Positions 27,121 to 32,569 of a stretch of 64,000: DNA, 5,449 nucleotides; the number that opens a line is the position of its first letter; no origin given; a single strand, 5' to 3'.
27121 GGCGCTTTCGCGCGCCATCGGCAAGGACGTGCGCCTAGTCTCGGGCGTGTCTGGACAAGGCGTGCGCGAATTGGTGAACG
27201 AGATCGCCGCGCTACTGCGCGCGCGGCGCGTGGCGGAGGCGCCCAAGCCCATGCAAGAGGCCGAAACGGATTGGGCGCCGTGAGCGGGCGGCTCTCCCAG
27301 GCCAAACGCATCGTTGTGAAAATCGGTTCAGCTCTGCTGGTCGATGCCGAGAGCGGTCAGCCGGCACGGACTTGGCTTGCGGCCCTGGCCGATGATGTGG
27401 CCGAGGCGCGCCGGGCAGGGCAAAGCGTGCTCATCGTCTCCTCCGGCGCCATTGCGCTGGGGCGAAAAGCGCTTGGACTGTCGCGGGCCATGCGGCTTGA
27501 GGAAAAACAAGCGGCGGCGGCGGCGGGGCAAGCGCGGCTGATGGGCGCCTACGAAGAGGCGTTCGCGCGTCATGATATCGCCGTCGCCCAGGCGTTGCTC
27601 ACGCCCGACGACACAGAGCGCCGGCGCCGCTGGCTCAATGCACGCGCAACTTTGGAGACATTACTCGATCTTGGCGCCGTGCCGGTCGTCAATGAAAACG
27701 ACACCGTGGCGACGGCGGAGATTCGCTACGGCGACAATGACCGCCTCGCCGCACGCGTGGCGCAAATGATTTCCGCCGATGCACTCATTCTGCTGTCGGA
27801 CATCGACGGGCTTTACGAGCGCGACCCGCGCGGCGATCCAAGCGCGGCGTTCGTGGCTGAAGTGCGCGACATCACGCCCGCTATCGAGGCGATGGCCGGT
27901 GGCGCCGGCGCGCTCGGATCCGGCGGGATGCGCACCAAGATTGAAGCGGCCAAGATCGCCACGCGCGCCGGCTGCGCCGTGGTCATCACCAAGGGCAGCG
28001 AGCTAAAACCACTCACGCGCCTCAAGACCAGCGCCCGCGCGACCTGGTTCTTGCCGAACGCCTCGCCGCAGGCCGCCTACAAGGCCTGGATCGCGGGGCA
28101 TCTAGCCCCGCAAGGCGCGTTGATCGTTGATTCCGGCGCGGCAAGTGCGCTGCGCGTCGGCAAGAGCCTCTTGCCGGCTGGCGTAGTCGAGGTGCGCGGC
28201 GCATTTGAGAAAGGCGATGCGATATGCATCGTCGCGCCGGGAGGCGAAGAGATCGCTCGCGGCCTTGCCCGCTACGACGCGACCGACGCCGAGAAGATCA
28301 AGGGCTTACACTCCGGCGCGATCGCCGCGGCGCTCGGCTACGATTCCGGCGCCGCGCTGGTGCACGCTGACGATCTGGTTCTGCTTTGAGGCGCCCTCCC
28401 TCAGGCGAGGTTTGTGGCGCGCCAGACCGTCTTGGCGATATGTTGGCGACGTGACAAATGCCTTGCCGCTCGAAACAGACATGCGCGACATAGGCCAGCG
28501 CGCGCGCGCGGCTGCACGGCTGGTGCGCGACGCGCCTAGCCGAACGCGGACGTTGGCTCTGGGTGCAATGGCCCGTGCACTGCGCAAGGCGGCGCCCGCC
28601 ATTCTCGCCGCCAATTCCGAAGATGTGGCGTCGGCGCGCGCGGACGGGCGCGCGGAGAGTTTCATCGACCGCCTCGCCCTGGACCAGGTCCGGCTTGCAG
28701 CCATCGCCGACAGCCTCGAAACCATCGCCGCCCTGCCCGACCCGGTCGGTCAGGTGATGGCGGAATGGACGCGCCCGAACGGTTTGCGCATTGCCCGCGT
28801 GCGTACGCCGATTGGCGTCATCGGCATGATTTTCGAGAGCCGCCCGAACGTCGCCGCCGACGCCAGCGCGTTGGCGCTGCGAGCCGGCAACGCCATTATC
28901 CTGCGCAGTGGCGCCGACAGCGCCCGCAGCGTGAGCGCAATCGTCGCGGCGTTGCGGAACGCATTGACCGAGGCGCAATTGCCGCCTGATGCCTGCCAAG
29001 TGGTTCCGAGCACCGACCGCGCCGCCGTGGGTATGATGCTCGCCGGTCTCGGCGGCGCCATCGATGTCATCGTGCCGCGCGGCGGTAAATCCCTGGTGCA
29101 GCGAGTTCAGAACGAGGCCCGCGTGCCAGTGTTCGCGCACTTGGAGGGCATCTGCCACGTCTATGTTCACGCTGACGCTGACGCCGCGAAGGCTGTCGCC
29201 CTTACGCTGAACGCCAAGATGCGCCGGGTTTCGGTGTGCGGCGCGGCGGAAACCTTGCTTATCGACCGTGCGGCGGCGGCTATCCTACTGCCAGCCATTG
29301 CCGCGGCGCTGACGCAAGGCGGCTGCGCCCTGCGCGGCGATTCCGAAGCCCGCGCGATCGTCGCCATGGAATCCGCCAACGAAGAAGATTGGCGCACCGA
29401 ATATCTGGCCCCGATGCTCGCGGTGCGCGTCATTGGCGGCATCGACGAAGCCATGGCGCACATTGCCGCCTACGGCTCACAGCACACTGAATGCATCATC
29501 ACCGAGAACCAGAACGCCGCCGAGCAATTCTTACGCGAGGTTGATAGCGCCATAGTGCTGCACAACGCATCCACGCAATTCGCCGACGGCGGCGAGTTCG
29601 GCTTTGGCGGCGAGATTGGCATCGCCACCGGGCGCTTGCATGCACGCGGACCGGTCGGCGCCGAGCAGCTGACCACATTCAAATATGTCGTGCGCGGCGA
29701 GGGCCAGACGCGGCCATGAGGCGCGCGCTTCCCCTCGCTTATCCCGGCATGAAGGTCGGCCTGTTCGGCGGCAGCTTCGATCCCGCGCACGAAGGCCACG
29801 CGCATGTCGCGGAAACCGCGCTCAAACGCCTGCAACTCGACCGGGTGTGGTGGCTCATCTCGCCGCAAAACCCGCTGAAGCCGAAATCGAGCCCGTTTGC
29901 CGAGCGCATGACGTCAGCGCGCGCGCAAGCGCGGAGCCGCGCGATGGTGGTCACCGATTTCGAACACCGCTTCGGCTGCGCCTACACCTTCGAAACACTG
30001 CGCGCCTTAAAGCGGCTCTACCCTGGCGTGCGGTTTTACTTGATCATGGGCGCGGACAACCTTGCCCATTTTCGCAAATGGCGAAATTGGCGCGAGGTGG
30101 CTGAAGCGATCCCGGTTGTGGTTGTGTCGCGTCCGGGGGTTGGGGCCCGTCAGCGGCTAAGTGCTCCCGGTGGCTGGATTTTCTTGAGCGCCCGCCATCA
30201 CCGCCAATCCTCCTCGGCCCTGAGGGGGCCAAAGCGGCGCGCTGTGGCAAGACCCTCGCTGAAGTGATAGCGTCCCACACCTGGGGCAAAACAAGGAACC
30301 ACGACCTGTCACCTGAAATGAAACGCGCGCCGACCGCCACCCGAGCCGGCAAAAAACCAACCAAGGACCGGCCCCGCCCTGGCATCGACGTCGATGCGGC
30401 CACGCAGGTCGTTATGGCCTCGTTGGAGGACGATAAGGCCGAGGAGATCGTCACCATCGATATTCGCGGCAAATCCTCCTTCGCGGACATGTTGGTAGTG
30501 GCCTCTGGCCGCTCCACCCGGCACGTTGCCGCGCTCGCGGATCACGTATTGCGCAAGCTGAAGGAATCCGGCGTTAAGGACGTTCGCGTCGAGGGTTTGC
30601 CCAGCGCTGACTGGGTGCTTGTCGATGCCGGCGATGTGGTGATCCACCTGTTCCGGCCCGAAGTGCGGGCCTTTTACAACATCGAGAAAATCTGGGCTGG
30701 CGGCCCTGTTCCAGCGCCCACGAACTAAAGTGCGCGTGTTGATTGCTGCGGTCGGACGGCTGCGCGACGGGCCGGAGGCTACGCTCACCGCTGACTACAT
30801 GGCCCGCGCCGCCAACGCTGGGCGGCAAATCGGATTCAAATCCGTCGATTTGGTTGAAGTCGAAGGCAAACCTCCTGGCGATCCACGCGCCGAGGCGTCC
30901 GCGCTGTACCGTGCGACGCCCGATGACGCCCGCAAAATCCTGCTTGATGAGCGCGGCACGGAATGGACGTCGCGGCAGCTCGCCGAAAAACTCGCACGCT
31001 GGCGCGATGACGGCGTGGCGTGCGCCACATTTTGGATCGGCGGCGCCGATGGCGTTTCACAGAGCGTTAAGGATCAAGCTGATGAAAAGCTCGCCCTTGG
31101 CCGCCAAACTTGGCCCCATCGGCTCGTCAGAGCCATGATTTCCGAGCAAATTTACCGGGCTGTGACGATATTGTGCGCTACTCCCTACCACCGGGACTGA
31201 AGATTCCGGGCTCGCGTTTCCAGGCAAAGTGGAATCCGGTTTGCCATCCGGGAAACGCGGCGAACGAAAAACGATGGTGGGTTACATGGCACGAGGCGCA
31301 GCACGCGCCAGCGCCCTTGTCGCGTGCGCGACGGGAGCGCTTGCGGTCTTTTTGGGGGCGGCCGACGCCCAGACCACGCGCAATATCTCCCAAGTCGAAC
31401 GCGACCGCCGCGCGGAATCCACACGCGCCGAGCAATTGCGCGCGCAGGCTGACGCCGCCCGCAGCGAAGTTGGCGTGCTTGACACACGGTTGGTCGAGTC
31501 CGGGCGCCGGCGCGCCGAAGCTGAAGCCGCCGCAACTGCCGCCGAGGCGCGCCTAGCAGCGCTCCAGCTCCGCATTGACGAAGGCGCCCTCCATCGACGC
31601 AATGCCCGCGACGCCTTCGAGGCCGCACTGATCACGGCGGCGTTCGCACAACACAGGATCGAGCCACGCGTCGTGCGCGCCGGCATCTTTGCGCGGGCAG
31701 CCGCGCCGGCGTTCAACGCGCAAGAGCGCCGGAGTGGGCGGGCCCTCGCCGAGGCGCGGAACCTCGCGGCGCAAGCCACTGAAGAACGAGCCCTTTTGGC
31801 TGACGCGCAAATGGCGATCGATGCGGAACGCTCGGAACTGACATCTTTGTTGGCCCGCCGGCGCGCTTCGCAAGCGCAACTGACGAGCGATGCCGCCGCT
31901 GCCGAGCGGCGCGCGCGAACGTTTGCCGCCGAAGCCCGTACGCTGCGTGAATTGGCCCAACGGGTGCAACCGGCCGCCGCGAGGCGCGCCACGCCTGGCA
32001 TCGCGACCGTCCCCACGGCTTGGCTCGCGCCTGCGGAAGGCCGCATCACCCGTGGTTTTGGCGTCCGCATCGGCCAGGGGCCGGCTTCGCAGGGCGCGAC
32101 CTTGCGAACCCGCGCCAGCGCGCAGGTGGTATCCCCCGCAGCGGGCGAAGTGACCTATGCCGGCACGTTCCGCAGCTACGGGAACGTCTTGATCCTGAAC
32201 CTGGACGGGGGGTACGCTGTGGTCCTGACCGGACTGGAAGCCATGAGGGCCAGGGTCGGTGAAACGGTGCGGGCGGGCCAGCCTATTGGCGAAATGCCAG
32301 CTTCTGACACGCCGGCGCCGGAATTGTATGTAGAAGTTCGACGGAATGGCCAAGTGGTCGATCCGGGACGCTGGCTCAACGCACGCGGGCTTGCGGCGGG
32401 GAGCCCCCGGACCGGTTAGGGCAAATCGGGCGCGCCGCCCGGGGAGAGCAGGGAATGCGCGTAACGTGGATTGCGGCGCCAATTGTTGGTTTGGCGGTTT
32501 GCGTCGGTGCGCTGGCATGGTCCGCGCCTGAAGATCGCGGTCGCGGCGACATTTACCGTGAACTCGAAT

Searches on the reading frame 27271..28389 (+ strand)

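Call 21: search_protein_families(library=pfam, proteins=[window:27271-28389:+], max_evalue=0.001)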
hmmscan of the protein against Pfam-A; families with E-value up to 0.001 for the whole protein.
window:27271-28389:+ (372 aa): 2 families
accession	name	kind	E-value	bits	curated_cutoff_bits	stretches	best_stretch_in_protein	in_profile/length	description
PF00696.33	AA_kinase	-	2.3e-42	145.8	24.9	1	12-240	1-233/234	Amino acid kinase family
PF01472.26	PUA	-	4e-20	72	24.8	1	282-351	1-70/74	PUA domain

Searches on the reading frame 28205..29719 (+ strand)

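Call 21: search_protein_families(library=pfam, proteins=[window:28205-29719:+], max_evalue=0.001)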
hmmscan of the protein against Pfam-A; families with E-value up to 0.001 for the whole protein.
window:28205-29719:+ (504 aa): 1 family
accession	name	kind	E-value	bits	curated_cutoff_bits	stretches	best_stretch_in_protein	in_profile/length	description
PF00171.27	Aldedh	-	4.5e-19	68.8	23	2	91-370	29-294/461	Aldehyde dehydrogenase family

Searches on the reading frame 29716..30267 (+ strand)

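Call 21: search_protein_families(library=pfam, proteins=[window:29716-30267:+], max_evalue=0.001)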
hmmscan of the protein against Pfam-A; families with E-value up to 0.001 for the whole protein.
window:29716-30267:+ (183 aa): 1 family
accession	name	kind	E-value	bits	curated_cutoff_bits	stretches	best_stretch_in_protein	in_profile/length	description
PF01467.32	CTP_transf_like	-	1.5e-19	70.9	21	1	16-170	1-131/133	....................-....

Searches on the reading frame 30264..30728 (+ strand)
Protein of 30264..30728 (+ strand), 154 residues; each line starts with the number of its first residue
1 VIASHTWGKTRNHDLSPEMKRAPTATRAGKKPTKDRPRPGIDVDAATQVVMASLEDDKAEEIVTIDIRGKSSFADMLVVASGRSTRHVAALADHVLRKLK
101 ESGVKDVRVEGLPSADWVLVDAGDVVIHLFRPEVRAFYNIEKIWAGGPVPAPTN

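Call 81: search_protein_families(library=pfam, proteins=[window:30264-30728:+], max_evalue=0.0001)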
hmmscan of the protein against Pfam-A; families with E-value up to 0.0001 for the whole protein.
window:30264-30728:+ (154 aa): 1 family
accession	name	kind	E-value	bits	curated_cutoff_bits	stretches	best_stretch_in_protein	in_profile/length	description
PF02410.21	RsfS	-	1.5e-32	112.1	21.6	1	50-144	3-98/98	Ribosomal silencing factor during starvation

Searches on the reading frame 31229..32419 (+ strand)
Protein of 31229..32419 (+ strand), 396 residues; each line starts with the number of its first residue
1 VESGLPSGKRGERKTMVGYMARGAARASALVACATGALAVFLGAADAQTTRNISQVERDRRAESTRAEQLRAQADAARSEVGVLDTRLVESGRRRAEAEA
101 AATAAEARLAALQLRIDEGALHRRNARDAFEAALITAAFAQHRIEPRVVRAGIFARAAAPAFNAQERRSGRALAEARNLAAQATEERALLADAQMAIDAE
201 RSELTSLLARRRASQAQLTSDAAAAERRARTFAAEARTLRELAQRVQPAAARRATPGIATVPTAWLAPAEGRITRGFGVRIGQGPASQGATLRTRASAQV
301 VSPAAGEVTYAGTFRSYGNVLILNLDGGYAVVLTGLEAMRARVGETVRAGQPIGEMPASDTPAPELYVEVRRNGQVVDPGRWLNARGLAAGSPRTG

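Call 81: search_protein_families(library=pfam, proteins=[window:31229-32419:+], max_evalue=0.0001)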
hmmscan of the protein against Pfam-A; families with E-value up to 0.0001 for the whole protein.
window:31229-32419:+ (396 aa): 1 family
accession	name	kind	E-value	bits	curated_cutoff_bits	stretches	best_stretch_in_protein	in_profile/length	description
PF01551.29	Peptidase_M23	-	1e-17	64.6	28.7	1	287-379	3-96/96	Peptidase family M23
